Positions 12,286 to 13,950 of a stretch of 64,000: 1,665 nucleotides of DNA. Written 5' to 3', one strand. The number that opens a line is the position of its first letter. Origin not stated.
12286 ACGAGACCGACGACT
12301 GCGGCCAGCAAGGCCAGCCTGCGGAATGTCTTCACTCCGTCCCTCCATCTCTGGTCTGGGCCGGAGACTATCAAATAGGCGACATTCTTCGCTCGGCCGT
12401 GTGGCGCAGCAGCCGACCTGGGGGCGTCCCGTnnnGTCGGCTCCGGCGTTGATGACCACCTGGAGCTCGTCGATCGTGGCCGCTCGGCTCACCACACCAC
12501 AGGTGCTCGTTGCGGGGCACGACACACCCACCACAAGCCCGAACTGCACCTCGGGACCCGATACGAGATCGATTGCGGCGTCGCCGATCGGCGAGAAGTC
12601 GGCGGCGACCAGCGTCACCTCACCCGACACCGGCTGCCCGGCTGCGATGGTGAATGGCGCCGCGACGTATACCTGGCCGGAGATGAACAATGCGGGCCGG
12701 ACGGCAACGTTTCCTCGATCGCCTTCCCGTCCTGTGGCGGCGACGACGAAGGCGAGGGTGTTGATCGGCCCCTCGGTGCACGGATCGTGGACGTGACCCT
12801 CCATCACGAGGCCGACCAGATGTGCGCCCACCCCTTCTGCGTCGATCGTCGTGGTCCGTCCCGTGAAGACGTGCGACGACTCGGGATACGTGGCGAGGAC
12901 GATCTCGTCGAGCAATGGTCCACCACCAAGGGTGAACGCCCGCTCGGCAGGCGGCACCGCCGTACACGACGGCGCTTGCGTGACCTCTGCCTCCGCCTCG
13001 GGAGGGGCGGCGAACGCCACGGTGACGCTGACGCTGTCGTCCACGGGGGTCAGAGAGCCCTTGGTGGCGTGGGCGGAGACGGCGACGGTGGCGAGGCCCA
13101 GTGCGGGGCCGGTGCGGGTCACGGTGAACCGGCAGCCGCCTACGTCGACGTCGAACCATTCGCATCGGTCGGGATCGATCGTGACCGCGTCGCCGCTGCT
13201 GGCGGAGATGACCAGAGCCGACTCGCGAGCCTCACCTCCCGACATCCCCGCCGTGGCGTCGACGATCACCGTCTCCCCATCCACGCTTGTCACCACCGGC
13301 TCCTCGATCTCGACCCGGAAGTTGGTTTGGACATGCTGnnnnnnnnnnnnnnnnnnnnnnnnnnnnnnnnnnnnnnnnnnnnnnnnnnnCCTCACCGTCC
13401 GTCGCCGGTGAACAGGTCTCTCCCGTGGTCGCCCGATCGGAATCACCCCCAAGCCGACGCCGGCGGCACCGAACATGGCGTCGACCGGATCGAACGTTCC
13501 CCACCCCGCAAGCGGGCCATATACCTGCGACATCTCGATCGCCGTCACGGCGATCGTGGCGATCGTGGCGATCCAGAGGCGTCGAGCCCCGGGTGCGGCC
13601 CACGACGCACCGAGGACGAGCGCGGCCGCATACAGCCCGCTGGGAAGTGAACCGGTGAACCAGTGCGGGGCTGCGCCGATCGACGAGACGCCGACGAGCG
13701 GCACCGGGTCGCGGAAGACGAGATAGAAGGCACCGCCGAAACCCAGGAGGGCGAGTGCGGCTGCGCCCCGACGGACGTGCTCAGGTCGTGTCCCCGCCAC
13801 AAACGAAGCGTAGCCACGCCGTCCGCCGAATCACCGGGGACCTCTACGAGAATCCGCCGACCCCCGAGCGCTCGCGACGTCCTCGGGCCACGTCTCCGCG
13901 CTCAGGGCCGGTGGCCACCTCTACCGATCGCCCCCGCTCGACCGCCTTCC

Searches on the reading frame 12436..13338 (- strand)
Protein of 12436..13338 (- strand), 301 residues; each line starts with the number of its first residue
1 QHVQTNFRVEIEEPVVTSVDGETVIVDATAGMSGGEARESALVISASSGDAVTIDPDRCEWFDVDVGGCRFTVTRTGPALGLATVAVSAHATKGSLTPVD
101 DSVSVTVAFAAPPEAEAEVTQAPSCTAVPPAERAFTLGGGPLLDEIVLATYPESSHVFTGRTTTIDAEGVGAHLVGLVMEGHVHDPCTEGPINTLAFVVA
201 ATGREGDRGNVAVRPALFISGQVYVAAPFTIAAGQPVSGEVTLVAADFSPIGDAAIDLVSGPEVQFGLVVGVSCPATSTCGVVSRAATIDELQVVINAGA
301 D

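Call 24: search_solved_structures(query=A2, max_evalue=10)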
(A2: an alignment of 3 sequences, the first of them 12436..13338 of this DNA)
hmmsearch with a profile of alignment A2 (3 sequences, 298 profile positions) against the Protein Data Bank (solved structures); distinct sequences matched with E-value up to 10: 0.

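Call 33: search_protein_representatives(alignment_id=A2)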
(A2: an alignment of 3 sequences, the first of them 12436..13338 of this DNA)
Query: 3 sequences, 298 profile positions. Proteins with E-value up to 0.001 (for the whole library): 11; up to 1e-10: 9; up to 1e-30: 5. The best 11 are listed.
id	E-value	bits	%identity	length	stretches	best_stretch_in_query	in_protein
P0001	4.7e-145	498.9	-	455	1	2-298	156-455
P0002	6.4e-145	498.5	-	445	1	2-298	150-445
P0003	2.7e-135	466.9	-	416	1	1-296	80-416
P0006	1.6e-70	254.2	-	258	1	60-297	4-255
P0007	5.0e-64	232.9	-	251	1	56-294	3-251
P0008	8.8e-24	100.7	-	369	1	59-294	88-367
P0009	1.6e-20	90.1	-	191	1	156-287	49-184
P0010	2.4e-13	66.5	-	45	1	256-297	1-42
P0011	3.9e-11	59.2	-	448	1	146-291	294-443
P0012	1.2e-08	51.1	-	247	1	84-290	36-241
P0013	8.2e-04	35.2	-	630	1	174-295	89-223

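Call 44: find_encoding_contigs(protein=P0011, flank=10000)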
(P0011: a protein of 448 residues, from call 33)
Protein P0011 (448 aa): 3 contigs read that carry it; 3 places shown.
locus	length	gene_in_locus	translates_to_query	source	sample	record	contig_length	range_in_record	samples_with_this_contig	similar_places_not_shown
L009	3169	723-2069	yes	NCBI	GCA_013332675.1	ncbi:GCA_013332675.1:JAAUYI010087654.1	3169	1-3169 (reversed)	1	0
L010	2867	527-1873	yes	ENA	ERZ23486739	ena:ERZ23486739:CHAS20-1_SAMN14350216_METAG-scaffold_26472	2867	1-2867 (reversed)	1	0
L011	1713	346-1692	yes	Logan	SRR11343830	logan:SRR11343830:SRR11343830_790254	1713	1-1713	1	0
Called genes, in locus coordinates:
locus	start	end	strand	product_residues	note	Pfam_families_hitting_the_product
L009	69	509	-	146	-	PF08818:DUF1801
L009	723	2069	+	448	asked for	-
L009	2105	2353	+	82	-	-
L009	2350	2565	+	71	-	-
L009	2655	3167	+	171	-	?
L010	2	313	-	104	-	?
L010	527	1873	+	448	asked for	-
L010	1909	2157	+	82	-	-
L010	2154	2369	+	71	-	-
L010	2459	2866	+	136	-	?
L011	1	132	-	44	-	?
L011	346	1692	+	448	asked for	-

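Call 45: find_encoding_contigs(protein=P0008, flank=10000)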
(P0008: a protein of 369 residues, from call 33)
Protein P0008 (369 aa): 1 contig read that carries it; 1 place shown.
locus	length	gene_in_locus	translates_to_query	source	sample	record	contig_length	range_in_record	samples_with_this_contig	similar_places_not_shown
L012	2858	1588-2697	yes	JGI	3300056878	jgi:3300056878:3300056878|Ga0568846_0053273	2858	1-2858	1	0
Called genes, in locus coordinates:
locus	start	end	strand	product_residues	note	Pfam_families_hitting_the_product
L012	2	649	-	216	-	?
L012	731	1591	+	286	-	PF01790:LGT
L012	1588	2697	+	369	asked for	-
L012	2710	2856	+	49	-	?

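Call 49: find_encoding_contigs(protein=P0006, flank=10000)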
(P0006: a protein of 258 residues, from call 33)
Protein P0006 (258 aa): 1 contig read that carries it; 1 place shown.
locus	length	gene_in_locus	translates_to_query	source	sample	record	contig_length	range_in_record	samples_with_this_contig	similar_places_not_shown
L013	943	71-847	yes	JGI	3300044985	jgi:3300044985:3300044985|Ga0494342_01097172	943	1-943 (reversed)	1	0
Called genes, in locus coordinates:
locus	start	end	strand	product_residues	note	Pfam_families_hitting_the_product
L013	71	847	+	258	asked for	-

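Call 50: find_encoding_contigs(protein=P0007, flank=10000)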
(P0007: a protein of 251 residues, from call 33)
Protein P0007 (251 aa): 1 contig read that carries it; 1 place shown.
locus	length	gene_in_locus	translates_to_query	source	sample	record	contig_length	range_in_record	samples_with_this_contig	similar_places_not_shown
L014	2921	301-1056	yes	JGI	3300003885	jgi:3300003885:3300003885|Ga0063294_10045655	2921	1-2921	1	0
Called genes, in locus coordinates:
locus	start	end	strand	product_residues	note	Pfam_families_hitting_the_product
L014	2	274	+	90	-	?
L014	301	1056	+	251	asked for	-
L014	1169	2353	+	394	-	PF05977:MFS_3, PF07690:MFS_1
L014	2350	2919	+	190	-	?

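Call 51: find_encoding_contigs(protein=P0009, flank=10000)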
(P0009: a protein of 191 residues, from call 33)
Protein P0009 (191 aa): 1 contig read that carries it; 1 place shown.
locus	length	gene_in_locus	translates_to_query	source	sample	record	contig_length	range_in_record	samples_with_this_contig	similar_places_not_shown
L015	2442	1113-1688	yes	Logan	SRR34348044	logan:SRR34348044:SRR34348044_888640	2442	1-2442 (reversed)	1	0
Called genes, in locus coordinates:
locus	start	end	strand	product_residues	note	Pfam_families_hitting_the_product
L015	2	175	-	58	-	?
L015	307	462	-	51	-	-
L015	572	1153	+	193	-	-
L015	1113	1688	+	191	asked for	-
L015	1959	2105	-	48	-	-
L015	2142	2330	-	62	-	-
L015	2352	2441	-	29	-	?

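Call 55: predict_structure(alignment_id=A4)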
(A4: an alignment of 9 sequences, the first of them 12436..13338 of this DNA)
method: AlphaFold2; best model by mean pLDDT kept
length: 301 residues; sequences in the alignment: 9
mean_pLDDT: 87.8   pTM: 0.61
mean pLDDT of the five models: 87.8, 86.9, 86.5, 85.7, 84.8
residues with pLDDT >= 90: 190; 70-90: 81; 50-70: 22; < 50: 8
segments of 3 or more residues with pLDDT < 50: 116-121
pLDDT, mean of each block of 10 residues (from residue 1): 68 91 93 74 93 95 90 89 93 77 92 53 72 83 91 90 93 94 92 96 93 97 95 94 96 87 96 81 94 86 53
secondary structure, 60 per line:
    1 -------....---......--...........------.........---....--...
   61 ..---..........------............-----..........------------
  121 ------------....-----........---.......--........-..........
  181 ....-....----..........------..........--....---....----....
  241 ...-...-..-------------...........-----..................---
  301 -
elements in order: E8-11 E15-20 E23-33 E40-48 E52-55 E58-62 E66-75 E82-93 E99-108 E133-136 E142-149 E153-159 E162-169 E171-184 H186-189 E194-203 E210-219 E222-225 E229-232 E237-243 E264-274 E280-297

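Call 66: fold_search(model_id=the predicted structure, library=pdb)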
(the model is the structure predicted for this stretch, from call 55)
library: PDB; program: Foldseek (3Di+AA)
matches with E <= 10: 1878; with E <= 0.001: 27
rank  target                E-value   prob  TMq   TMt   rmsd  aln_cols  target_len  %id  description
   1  9qj4_B                2.3e-06  1.00  0.27  0.25  20.2       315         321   11  Structure of the Complement classical and lectin pathway proconvertase, C4b2 (released 2025-12-24)
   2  7vrp_A                2.0e-05  0.99  0.25  0.20  23.3       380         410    9  Structure of infectious bursal disease virus Gx strain (released 2022-03-30)
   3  8xei_A                8.8e-05  0.97  0.23  0.09  22.9       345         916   10  Cryo-EM structure of integrin ITGAV/ITGB3 complex, conformation 1 (released 2024-12-18)
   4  9i1y_B                1.1e-04  0.99  0.25  0.28  16.3       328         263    9  WxLIP from Enterococcus faecium (released 2026-01-28)
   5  3fcs_C                1.1e-04  0.99  0.25  0.09  19.5       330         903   10  Structure of complete ectodomain of integrin aIIBb3 (released 2009-01-20)
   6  3fcs_A                1.3e-04  0.96  0.21  0.09  21.2       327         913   10  Structure of complete ectodomain of integrin aIIBb3 (released 2009-01-20)
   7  8zi4_A                1.4e-04  0.97  0.24  0.14  16.2       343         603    8  Cryo-EM structure of wtEP-trypsinogen (released 2025-05-21)
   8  7usy_J                1.5e-04  0.85  0.20  0.18  19.5       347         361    9  Structure of C. elegans TMC-1 complex with ARRD-6 (released 2022-10-19)
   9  4o02_A                1.6e-04  0.98  0.25  0.09  22.7       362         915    8  AlphaVBeta3 integrin in complex with monoclonal antibody FAB fragment. (released 2014-04-02)
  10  7vrp_F                1.7e-04  0.93  0.25  0.19  22.5       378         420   11  Structure of infectious bursal disease virus Gx strain (released 2022-03-30)
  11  9i25_C                1.8e-04  0.99  0.25  0.30  16.7       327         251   10  WxLIP from Enterococcus faecium locus A bound to long WxL (released 2026-01-28)
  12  4mmz_A                2.7e-04  0.92  0.22  0.08  23.0       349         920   11  Integrin AlphaVBeta3 ectodomain bound to an antagonistic tenth domain of Fibronectin (released 2014-03-26)
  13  9i1y_A                3.0e-04  0.98  0.25  0.27  15.8       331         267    9  WxLIP from Enterococcus faecium (released 2026-01-28)
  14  7vrn_L                3.9e-04  0.91  0.25  0.19  22.1       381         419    9  Structure of infectious bursal disease virus Gt strain (released 2022-03-30)
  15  9kuv_A                3.9e-04  0.47  0.15  0.09  19.2       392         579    9  Mechanistic insights into the versatile stoichiometry and biased signaling of the apelin receptor-arrestin complex (released 2025-09-17)
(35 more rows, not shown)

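Call 69: search_protein_families(library=pfam, proteins=[P0011, P0008, P0013, L012:731-1591:+], max_evalue=1)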
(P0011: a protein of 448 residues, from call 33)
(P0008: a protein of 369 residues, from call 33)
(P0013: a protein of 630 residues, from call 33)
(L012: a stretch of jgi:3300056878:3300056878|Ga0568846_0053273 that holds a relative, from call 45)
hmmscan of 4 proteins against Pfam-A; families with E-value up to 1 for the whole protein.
P0011 (448 aa): 1 family
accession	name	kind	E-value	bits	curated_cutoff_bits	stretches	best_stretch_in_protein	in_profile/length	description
PF12821.13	ThrE_2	-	0.16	12.6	27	1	22-101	4-74/129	Threonine/Serine exporter, ThrE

P0008 (369 aa): 0 families

P0013 (630 aa): 7 families
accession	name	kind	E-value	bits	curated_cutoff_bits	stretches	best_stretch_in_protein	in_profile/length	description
PF22544.2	HYDIN_VesB_CFA65-like_Ig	-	3.5e-12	46.9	25.5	1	243-330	9-98/100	HYDIN/CFA65/VesB-like, Ig-like domain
PF15780.11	ASH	-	2.2e-07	31.4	27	1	243-314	13-84/98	Abnormal spindle-like microcephaly-assoc'd, ASPM-SPD-2-Hydin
PF22073.2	Cep192_D4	-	8e-07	29.7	35.5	0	245-321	12-95/112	Cep192 domain 4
PF24770.2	Ig-CFAP74_2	-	8.5e-07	30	27.4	1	288-336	134-183/185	CFAP74 second Ig-like domain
PF24507.1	Ig_CFAP65_4th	-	4.7e-06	27.3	27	1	288-332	30-75/76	CFAP65, fourth Ig-like domain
PF07610.17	DUF1573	-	1.8e-05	25.1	26.1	1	243-330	7-93/98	Protein of unknown function (DUF1573)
PF12371.14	TMEM131_like_N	-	0.00049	20.7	28.8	1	245-318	9-82/84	Transmembrane protein 131-like N-terminal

L012:731-1591:+ (286 aa): 2 families
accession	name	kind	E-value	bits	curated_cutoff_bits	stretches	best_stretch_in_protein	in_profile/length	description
PF01790.23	LGT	-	1e-25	90.9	24.9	1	18-273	5-239/240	Prolipoprotein diacylglyceryl transferase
PF14654.11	Epiglycanin_C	-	0.15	12.7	27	0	64-115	30-79/91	Mucin, cleavage site, TM and cytoplasmic tail region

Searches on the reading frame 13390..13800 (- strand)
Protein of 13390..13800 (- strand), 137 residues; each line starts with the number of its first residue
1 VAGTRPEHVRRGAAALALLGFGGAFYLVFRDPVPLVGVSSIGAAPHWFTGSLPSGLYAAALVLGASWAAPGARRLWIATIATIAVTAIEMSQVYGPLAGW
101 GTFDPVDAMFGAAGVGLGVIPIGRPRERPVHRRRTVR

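Call 25: search_protein_families(library=pfam, proteins=[window:13390-13800:-], max_evalue=10)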
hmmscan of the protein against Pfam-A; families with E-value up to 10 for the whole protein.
window:13390-13800:- (137 aa): 1 family
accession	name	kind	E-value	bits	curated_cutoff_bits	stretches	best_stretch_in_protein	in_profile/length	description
PF10990.13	DUF2809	-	0.00019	22.4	29.3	1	45-99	3-57/86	Protein of unknown function (DUF2809)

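Call 37: find_homologous_proteins(query=A3, max_evalue=0.01)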
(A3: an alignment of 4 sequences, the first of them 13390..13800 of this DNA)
Query A3 (4 sequences) (137 aa, profile of the alignment): 2 proteins with E <= 0.01 among 8000 candidates.
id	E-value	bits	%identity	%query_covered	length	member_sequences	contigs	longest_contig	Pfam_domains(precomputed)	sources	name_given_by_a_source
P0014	2.1e-4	39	29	63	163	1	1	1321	-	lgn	-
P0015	8.6e-3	34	67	7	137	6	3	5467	-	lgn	-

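Call 69: search_protein_families(library=pfam, proteins=[P0014, P0015], max_evalue=1)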
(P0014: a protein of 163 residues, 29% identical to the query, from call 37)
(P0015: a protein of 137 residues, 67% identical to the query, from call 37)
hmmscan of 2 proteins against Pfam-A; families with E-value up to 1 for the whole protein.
P0014 (163 aa): 0 families

P0015 (137 aa): 1 family
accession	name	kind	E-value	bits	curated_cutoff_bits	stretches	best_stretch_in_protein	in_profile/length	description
PF10990.13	DUF2809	-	0.0084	17.2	29.3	1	55-107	4-54/86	Protein of unknown function (DUF2809)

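Call 96: find_encoding_contigs(protein=P0015, flank=4000, max_places=3)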
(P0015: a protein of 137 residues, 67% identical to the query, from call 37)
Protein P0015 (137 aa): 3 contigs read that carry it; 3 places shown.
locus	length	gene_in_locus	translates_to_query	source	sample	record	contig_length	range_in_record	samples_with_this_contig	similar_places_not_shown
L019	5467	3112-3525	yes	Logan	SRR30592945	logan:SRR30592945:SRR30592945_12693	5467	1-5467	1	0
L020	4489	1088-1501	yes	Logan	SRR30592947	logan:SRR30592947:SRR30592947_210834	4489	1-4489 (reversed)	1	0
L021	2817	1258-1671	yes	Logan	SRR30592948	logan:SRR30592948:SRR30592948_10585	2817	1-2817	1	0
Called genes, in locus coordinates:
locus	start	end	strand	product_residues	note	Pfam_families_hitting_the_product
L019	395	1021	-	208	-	PF13346:ABC2_membrane_5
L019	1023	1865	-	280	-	PF00005:ABC_tran, PF13304:AAA_21 (weak)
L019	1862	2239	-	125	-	PF00392:GntR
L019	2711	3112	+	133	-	PF13240:Zn_Ribbon_1 (weak), PF05154:TM2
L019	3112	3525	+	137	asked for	-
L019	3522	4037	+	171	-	PF11611:DUF4352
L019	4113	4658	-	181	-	PF21349:RUBY_RBDX, PF02915:Rubrerythrin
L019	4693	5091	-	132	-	PF01475:FUR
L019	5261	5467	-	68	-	?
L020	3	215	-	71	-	?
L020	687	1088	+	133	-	PF13240:Zn_Ribbon_1 (weak), PF05154:TM2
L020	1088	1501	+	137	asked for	-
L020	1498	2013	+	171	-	PF11611:DUF4352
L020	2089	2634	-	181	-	PF21349:RUBY_RBDX, PF02915:Rubrerythrin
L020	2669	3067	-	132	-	PF01475:FUR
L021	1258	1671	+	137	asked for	-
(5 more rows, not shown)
